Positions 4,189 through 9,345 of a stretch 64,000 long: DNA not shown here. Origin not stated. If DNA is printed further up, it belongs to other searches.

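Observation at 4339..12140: Two-gene surface operon: LamG-GDPD phosphodiesterase with slippage-prone acidic repeat anchor, plus a ~1,618-aa lipoprotein of six (Ig-like + CBM-like) modules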

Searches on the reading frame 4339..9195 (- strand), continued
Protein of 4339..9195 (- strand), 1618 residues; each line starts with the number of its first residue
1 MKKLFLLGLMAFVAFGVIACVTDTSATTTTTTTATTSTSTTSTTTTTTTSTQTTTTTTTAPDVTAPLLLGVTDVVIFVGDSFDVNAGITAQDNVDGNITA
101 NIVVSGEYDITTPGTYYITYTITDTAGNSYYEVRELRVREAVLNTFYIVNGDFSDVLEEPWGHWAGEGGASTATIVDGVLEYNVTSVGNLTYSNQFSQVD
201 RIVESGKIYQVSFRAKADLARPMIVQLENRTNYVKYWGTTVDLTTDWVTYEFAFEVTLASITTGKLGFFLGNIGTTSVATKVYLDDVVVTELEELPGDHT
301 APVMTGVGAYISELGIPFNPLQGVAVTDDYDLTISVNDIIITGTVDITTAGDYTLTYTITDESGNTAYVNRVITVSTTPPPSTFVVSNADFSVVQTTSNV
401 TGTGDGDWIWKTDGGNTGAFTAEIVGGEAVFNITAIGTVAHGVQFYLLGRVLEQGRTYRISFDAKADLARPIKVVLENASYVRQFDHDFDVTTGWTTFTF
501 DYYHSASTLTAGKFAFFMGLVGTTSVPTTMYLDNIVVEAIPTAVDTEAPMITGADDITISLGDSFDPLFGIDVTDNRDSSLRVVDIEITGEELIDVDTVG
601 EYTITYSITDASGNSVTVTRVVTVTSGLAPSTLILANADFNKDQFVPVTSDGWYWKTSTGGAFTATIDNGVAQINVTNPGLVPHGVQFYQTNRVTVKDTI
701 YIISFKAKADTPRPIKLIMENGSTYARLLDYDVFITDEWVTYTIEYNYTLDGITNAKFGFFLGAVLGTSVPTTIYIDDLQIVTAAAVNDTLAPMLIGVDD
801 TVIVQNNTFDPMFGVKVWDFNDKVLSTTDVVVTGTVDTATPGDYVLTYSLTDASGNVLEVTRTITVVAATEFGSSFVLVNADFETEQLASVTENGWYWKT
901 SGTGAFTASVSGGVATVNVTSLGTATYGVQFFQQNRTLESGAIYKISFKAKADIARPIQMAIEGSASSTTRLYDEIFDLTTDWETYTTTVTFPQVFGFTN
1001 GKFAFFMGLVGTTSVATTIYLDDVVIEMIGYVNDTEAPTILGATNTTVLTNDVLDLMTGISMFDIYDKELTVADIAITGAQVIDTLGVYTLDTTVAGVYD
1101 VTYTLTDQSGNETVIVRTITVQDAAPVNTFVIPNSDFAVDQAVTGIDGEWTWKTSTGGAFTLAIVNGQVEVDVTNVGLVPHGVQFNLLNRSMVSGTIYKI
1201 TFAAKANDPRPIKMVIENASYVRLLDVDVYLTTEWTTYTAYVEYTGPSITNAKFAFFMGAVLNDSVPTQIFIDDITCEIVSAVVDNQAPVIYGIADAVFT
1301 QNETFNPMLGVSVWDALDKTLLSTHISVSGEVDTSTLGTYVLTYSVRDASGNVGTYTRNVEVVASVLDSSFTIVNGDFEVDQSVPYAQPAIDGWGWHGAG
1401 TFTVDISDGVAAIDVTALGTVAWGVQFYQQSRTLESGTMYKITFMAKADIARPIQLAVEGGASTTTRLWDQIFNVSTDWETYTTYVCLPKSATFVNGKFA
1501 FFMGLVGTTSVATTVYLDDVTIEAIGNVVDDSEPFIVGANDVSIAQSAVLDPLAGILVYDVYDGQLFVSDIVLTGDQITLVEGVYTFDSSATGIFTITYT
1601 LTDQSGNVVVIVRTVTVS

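Call 31: find_encoding_contigs(protein=P0106, flank=10000, max_places=1)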
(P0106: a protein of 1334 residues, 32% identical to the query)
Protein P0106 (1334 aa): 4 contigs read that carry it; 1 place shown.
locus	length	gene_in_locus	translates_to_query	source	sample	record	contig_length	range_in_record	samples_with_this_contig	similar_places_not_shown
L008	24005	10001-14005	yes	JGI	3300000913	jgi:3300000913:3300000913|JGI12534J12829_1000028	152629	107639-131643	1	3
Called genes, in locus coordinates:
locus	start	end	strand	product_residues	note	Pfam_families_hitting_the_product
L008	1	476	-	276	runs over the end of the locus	PF00248:Aldo_ket_red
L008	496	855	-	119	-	-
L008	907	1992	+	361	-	PF03009:GDPD, PF13653:GDPD_2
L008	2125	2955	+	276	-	PF00248:Aldo_ket_red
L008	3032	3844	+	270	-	PF00497:SBP_bac_3, PF10613:Lig_chan-Glu_bd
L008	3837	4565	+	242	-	PF00528:BPD_transp_1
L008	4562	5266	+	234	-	PF13166:AAA_13 (faint), PF00005:ABC_tran, PF13304:AAA_21 (weak)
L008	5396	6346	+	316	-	-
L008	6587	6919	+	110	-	-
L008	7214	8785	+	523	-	PF02652:Lactate_perm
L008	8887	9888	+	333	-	PF00356:LacI, PF00532:Peripla_BP_1, PF13377:Peripla_BP_3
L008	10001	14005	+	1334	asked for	PF16403:Bact_surface_Ig-like, PF02018:CBM_4_9, PF16403:Bact_surface_Ig-like, PF02018:CBM_4_9, PF16403:Bact_surface_Ig-like, PF02018:CBM_4_9, PF16403:Bact_surface_Ig-like, PF02018:CBM_4_9, +3 more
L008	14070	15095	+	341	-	PF04616:Glyco_hydro_43, PF16396:DUF5005 (faint)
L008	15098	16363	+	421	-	PF01547:SBP_bac_1, PF13416:SBP_bac_8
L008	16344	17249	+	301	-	PF00528:BPD_transp_1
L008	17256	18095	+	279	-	PF00528:BPD_transp_1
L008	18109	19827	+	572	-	PF02837:Glyco_hydro_2_N, PF22666:Glyco_hydro_2_N2, PF00703:Glyco_hydro_2, PF02836:Glyco_hydro_2_C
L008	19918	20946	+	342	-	PF00730:HhH-GPD, PF00633:HHH (weak), PF14815:NUDIX_4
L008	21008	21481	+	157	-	PF00255:GSHPx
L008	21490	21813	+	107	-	-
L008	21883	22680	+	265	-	PF18761:Heliorhodopsin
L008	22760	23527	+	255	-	PF03073:TspO_MBR (weak)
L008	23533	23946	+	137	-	PF00293:NUDIX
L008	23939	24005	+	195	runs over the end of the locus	-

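Call 77: find_encoding_contigs(protein=P0075, flank=8000, max_places=1)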
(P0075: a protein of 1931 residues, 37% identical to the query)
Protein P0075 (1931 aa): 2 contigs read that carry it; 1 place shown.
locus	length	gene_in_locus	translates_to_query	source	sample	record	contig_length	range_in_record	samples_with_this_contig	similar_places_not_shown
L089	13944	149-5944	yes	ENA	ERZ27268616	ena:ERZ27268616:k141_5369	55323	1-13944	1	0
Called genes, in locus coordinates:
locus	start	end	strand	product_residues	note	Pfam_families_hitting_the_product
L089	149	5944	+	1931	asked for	PF20578:aBig_2, PF16403:Bact_surface_Ig-like, PF02018:CBM_4_9, PF16403:Bact_surface_Ig-like, PF02018:CBM_4_9, PF16403:Bact_surface_Ig-like, PF02018:CBM_4_9, PF16403:Bact_surface_Ig-like, +9 more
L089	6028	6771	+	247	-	-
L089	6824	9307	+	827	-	PF06165:GH94_b-supersand (weak), PF17167:Glyco_hydro_94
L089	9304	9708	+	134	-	-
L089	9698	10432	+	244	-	PF03935:SKN1_KRE6_Sbg1 (weak), PF26113:GH16_XgeA, PF00722:Glyco_hydro_16, PF03935:SKN1_KRE6_Sbg1 (weak)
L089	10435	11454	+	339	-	PF00356:LacI, PF00532:Peripla_BP_1, PF13407:Peripla_BP_4, PF13377:Peripla_BP_3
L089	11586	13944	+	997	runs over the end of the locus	-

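Call 78: find_encoding_contigs(protein=P0097, flank=8000, max_places=1)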
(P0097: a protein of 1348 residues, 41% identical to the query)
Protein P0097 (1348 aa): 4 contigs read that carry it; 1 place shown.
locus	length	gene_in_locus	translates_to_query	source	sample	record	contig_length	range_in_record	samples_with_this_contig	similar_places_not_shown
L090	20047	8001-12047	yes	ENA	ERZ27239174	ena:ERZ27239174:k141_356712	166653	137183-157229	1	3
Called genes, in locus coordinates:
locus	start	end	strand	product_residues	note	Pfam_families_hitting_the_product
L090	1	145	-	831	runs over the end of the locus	PF06165:GH94_b-supersand, PF17167:Glyco_hydro_94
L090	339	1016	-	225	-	PF03575:Peptidase_S51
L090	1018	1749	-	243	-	PF20434:BD-FAE (faint), PF00561:Abhydrolase_1 (faint), PF01738:DLH (weak), PF12146:Hydrolase_4 (faint), PF00326:Peptidase_S9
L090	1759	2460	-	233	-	PF09335:VTT_dom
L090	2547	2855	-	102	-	-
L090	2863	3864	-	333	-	PF01636:APH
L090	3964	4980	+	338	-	PF00356:LacI, PF00532:Peripla_BP_1, PF13407:Peripla_BP_4 (weak), PF13377:Peripla_BP_3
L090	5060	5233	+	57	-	-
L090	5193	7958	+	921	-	PF06439:3keto-disac_hyd (weak), PF03009:GDPD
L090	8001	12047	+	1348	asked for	PF17963:Big_9 (faint), PF07523:Big_3 (faint), PF16403:Bact_surface_Ig-like, PF02018:CBM_4_9, PF16403:Bact_surface_Ig-like, PF02018:CBM_4_9 (weak), PF16403:Bact_surface_Ig-like, PF02018:CBM_4_9 (weak), +4 more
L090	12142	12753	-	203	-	PF01712:dNK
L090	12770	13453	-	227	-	PF03009:GDPD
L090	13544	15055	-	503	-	PF00999:Na_H_Exchanger, PF02080:TrkA_C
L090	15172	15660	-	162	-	PF08445:FR47 (faint), PF00583:Acetyltransf_1, PF13673:Acetyltransf_10, PF13508:Acetyltransf_7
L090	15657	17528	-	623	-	PF02838:Glyco_hydro_20b, PF00728:Glyco_hydro_20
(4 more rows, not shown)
